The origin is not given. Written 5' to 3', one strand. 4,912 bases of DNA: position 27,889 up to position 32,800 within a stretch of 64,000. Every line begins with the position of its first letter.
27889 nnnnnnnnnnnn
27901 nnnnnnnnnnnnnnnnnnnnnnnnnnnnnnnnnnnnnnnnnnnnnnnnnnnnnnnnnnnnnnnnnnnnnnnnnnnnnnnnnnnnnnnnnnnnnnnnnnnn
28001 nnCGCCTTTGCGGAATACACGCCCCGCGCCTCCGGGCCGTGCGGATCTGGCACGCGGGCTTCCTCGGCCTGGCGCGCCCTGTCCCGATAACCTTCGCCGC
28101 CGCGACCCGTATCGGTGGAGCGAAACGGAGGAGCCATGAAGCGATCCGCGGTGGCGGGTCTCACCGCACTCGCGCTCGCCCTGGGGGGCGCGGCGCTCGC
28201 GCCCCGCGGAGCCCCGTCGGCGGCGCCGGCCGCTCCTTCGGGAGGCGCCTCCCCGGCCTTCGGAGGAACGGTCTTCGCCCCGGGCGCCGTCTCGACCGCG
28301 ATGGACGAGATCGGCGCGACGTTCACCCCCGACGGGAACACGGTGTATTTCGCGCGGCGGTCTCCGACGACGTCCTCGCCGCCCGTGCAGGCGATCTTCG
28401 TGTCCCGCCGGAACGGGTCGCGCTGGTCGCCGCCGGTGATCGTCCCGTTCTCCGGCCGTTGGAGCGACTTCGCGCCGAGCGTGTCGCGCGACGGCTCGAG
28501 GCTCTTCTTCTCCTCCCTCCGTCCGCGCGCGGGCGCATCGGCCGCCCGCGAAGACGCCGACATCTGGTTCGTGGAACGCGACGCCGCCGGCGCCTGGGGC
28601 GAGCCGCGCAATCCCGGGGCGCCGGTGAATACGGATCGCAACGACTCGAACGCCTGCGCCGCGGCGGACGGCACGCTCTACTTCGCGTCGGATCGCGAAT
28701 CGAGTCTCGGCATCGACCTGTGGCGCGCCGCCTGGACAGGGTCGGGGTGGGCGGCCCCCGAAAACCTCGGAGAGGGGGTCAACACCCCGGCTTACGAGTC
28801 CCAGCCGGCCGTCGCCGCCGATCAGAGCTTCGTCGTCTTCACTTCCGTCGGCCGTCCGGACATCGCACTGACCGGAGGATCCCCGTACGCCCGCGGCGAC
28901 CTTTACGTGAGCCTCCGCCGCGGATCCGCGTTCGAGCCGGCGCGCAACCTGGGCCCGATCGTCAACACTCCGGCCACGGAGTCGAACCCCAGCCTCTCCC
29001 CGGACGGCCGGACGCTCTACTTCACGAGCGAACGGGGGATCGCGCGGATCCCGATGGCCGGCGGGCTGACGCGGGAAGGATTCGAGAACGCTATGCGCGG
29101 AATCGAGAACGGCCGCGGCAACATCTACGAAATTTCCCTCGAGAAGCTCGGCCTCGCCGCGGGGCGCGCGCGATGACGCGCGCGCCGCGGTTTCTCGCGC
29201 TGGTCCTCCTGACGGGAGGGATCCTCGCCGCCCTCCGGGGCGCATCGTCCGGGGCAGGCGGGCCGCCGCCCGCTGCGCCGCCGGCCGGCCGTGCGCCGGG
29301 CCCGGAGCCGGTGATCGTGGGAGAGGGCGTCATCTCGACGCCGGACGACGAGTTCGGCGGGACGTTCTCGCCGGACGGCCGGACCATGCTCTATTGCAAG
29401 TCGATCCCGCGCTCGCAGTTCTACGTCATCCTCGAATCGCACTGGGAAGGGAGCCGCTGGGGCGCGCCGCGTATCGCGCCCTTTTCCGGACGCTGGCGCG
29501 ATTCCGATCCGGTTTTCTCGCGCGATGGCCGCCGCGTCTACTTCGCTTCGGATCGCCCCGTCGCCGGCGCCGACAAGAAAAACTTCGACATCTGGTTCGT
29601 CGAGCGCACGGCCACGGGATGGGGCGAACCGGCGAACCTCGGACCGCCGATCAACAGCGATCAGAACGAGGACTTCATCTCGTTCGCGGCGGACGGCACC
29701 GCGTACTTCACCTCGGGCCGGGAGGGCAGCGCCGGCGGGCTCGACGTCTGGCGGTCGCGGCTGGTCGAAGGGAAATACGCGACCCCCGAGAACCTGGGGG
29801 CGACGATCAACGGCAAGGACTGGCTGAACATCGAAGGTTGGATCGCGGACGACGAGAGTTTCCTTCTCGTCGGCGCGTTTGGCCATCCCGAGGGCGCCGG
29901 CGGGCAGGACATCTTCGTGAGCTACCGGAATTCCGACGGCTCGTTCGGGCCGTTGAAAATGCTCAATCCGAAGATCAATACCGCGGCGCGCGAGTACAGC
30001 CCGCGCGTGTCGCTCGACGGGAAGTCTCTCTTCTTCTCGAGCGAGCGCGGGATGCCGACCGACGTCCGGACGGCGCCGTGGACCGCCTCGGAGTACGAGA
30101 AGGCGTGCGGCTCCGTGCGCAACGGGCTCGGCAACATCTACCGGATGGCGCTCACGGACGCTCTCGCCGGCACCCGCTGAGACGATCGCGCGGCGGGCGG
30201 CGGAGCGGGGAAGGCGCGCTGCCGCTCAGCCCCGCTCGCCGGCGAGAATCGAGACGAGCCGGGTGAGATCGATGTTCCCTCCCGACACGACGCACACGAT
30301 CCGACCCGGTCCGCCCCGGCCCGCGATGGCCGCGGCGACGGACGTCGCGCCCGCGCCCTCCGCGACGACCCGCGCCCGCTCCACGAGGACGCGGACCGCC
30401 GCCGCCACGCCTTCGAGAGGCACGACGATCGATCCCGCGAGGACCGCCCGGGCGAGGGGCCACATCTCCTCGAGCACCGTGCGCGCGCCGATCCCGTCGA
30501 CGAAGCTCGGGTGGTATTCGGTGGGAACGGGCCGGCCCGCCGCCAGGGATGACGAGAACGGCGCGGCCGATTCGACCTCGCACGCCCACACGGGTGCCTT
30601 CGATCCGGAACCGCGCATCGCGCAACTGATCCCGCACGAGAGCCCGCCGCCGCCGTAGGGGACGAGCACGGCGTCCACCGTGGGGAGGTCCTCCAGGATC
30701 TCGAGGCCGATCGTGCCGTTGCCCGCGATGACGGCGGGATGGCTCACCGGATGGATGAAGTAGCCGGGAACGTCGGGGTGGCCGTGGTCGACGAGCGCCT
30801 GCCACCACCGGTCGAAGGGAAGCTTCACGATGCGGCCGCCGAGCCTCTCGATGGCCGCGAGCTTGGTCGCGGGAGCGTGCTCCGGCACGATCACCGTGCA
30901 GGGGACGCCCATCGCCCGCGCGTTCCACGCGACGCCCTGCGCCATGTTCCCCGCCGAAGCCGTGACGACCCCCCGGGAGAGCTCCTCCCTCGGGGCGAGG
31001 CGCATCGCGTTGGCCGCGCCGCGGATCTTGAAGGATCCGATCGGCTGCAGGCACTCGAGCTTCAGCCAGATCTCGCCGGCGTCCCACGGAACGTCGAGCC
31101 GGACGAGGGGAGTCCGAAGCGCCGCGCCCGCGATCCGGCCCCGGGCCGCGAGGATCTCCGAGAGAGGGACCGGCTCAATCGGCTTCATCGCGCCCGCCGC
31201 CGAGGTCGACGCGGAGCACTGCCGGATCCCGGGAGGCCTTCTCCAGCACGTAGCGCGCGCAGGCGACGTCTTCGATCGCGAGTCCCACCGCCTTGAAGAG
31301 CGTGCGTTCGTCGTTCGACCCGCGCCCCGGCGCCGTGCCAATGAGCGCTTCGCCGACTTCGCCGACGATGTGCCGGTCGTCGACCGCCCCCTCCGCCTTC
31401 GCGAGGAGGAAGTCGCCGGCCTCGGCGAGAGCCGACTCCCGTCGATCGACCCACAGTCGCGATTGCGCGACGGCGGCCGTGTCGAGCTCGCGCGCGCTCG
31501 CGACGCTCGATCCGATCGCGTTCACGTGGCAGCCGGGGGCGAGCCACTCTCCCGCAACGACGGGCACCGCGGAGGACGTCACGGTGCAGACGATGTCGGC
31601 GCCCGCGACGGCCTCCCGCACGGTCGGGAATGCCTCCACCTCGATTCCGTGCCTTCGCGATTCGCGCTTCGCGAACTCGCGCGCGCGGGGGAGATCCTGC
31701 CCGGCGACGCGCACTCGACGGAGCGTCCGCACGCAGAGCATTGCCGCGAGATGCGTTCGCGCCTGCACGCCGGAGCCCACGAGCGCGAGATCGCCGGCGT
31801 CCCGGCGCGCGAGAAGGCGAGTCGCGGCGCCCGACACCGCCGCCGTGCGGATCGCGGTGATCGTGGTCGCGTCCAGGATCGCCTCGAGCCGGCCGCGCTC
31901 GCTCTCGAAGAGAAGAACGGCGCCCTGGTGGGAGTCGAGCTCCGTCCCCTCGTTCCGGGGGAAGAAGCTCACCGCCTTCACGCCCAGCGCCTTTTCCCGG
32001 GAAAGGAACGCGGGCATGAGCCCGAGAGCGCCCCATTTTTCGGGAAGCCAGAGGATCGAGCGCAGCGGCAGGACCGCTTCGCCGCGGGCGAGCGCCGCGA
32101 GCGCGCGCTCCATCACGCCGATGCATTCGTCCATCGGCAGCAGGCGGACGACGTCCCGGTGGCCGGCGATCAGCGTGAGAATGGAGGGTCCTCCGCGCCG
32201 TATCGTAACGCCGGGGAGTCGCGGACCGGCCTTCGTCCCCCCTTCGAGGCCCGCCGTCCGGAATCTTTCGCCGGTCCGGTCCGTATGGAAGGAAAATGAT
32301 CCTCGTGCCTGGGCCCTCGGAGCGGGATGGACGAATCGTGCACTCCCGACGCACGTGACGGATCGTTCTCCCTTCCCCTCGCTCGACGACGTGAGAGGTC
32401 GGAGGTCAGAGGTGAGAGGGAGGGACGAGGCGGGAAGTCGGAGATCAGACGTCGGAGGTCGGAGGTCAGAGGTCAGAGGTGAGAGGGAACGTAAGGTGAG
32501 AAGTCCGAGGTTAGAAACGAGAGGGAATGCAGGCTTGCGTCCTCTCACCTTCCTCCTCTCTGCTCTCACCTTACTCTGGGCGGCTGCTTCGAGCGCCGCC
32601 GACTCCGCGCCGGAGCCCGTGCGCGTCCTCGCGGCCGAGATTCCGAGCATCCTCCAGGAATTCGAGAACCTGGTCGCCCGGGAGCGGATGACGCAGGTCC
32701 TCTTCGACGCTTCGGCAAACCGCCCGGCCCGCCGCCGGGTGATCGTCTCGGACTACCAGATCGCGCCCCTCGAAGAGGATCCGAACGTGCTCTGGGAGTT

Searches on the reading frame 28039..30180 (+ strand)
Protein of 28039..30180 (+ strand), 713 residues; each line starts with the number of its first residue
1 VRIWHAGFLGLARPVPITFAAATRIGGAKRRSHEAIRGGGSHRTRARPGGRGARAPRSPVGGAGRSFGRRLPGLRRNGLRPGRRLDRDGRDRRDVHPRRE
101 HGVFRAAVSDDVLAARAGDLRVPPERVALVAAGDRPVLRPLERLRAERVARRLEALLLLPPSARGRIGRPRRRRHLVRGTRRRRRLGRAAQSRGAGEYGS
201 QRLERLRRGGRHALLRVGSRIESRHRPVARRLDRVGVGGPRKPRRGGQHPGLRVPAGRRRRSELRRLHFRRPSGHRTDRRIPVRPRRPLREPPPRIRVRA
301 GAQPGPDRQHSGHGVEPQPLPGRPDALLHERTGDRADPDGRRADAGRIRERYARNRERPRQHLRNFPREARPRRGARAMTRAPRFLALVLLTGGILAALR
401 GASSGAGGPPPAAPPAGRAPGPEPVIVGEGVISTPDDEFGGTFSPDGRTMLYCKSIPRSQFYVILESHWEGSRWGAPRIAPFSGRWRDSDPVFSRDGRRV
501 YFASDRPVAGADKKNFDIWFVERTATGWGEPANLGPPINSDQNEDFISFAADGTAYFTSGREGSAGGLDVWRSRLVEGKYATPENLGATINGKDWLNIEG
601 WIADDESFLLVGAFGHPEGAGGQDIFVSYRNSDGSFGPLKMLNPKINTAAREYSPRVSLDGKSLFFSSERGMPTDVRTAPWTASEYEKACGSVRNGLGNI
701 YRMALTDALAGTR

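Call 83: search_protein_families(library=pfam, proteins=[window:28039-30180:+], max_evalue=0.00001)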
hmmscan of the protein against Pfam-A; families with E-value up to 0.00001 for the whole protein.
window:28039-30180:+ (713 aa): 1 family
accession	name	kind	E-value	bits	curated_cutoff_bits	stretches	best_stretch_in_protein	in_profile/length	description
PF07676.18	PD40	-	1.4e-21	76.3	20.9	0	645-671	4-30/38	WD40-like Beta Propeller Repeat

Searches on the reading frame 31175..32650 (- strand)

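Call 83: search_protein_families(library=pfam, proteins=[window:31175-32650:-], max_evalue=0.00001)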
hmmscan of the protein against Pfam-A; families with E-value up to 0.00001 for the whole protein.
window:31175-32650:- (491 aa): 2 families
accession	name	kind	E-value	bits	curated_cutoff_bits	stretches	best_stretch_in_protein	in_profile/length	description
PF02423.21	OCD_Mu_crystall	-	3.1e-71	240.4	24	1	161-473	5-311/314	Ornithine cyclodeaminase/mu-crystallin family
PF01488.26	Shikimate_DH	-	7e-06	26.6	24.3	0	287-371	14-96/138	Shikimate / quinate 5-dehydrogenase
